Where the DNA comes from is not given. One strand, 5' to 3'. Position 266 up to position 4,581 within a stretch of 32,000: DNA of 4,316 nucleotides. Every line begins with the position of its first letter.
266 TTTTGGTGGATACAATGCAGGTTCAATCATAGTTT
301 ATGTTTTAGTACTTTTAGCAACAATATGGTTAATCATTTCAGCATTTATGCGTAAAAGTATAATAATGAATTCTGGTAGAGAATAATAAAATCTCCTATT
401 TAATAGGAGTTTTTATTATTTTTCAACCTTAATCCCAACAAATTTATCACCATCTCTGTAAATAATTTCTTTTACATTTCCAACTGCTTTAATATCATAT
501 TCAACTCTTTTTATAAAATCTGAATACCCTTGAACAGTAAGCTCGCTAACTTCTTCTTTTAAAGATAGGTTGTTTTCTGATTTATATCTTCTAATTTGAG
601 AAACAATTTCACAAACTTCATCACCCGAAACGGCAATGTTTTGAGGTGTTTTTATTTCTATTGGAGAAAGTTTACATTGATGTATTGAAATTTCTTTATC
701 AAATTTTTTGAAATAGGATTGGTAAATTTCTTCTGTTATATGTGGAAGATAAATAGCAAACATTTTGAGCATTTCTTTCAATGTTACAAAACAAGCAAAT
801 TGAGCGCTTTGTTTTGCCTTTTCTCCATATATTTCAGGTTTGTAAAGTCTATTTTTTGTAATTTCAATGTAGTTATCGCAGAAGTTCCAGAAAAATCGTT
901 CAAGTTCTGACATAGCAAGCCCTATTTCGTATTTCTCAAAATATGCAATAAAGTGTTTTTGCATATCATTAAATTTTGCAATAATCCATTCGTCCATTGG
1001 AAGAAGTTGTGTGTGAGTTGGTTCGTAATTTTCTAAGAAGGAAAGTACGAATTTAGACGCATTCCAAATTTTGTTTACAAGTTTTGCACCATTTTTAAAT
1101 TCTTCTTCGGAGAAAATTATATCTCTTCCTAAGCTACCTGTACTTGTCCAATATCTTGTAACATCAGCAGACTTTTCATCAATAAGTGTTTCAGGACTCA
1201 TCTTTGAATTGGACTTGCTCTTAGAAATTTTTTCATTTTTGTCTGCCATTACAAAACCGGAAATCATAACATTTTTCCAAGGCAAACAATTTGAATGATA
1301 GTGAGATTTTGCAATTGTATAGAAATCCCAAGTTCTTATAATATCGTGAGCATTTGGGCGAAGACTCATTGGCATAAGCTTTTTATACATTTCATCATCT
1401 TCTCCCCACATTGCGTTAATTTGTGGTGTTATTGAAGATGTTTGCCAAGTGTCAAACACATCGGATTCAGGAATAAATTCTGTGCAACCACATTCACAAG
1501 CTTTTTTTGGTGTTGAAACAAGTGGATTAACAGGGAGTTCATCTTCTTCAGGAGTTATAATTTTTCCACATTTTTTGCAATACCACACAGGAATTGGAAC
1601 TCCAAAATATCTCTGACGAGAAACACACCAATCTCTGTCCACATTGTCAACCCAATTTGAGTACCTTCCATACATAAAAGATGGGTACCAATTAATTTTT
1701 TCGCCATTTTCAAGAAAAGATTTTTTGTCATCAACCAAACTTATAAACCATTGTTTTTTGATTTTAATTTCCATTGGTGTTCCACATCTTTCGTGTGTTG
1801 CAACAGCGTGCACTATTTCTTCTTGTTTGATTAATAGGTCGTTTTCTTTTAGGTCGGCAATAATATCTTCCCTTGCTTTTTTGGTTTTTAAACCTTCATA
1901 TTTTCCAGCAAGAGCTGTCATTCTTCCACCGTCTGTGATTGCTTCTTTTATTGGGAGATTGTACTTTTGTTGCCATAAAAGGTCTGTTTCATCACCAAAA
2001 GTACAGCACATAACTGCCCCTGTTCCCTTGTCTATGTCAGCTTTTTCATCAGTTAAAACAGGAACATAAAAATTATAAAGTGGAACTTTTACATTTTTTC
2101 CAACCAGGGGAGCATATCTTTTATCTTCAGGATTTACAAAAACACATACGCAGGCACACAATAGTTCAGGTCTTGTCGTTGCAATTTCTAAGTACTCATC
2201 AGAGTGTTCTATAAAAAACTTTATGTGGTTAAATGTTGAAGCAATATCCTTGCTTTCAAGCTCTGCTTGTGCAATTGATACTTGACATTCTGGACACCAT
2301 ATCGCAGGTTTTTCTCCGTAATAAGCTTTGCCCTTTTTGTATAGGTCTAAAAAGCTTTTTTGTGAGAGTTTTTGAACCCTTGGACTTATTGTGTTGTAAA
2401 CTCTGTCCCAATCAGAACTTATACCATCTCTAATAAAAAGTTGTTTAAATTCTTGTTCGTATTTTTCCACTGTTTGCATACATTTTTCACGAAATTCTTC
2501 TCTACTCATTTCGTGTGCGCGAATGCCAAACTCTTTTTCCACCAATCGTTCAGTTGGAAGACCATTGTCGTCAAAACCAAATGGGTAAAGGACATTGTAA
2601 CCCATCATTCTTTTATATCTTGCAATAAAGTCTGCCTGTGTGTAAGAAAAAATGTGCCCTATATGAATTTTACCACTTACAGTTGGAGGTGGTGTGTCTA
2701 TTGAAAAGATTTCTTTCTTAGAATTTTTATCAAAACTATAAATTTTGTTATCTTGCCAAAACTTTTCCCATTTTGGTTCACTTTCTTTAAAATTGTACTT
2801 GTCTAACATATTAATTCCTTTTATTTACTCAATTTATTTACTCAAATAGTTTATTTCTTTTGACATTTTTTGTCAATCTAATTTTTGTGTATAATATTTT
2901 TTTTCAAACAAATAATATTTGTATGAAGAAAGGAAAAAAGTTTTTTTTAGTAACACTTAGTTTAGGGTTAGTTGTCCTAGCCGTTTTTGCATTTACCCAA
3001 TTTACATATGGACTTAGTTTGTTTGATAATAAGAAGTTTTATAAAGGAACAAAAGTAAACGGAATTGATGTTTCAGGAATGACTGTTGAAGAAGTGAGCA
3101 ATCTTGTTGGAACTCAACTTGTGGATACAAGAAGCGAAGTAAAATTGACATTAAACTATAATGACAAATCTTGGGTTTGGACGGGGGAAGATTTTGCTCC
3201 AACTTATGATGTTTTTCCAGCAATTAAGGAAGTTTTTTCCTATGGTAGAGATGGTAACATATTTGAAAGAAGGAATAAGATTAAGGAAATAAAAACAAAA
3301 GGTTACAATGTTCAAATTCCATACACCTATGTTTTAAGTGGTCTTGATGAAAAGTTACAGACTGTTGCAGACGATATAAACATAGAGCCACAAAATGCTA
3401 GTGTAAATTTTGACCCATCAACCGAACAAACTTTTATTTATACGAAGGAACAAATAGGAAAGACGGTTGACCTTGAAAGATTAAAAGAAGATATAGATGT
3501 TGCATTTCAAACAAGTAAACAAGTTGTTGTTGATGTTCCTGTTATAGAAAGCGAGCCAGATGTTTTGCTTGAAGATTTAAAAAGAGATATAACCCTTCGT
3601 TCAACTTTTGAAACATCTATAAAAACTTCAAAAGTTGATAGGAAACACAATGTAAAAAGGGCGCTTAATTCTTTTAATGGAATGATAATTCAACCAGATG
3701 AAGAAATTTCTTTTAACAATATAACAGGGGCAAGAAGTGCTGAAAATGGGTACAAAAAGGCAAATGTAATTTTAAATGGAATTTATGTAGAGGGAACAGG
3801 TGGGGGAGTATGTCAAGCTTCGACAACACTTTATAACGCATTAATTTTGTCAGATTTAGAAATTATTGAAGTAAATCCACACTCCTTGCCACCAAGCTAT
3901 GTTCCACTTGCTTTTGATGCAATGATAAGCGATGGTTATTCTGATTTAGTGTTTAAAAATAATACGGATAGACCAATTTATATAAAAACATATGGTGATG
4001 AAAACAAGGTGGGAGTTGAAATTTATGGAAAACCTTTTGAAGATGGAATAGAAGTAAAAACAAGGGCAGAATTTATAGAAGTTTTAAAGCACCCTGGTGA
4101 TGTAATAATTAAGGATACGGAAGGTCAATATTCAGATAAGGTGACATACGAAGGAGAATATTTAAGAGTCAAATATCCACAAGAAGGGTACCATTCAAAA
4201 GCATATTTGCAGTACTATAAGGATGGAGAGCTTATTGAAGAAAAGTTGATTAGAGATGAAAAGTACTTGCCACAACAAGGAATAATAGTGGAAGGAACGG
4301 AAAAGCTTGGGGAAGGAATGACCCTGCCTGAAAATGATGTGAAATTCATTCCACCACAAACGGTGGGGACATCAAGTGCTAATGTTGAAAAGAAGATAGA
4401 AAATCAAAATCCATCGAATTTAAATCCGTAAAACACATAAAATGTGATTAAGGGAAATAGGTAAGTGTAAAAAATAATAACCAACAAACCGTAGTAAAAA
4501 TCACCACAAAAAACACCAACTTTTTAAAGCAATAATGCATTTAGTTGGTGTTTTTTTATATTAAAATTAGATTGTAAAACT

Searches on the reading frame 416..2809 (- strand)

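Call 59: search_protein_families(library=pfam, proteins=[window:416-2809:-], max_evalue=0.00001)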
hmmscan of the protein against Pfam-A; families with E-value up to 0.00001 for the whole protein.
window:416-2809:- (797 aa): 5 families
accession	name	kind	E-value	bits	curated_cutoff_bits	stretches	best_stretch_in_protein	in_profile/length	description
PF00133.28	tRNA-synt_1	-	1e-87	295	22.7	1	14-566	2-413/414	tRNA synthetases class I (I, L, M and V)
PF08264.19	Anticodon_1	-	5.3e-27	95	25.1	1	606-755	1-145/148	Anticodon-binding domain of tRNA ligase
PF09334.17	tRNA-synt_1g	-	2.6e-21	76.3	20.1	1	37-184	3-135/391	tRNA synthetases class I (M)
PF13603.12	tRNA-synt_1_2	-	8.5e-08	32.3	25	0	237-296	86-145/185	Leucyl-tRNA synthetase, editing domain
PF01406.26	tRNA-synt_1e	-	1.1e-06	28.7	27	0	41-164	16-131/301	tRNA synthetases class I (C) catalytic domain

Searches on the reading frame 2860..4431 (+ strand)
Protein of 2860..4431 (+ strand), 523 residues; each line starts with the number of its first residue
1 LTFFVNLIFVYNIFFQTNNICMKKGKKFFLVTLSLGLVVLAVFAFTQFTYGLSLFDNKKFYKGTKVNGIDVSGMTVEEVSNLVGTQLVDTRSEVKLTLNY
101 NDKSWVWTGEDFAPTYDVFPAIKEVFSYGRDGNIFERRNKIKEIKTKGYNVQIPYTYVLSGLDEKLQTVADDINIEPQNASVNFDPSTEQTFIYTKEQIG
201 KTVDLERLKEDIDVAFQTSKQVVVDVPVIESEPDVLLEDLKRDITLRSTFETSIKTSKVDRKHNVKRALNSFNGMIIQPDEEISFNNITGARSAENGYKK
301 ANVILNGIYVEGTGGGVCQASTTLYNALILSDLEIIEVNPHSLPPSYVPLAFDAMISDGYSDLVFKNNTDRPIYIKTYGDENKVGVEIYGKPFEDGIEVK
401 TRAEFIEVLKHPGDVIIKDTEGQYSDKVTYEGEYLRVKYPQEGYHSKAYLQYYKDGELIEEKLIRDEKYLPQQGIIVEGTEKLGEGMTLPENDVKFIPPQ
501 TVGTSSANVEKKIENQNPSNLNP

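Call 59: search_protein_families(library=pfam, proteins=[window:2860-4431:+], max_evalue=0.00001)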
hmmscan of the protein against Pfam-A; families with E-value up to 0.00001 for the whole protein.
window:2860-4431:+ (523 aa): 2 families
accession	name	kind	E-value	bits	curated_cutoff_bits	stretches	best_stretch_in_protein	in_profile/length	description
PF04294.18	VanW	-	2.7e-46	156.7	27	1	261-389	2-130/130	VanW like protein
PF12229.13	PG_binding_4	-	1.1e-13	51.9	22.1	1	108-221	4-114/117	Putative peptidoglycan binding domain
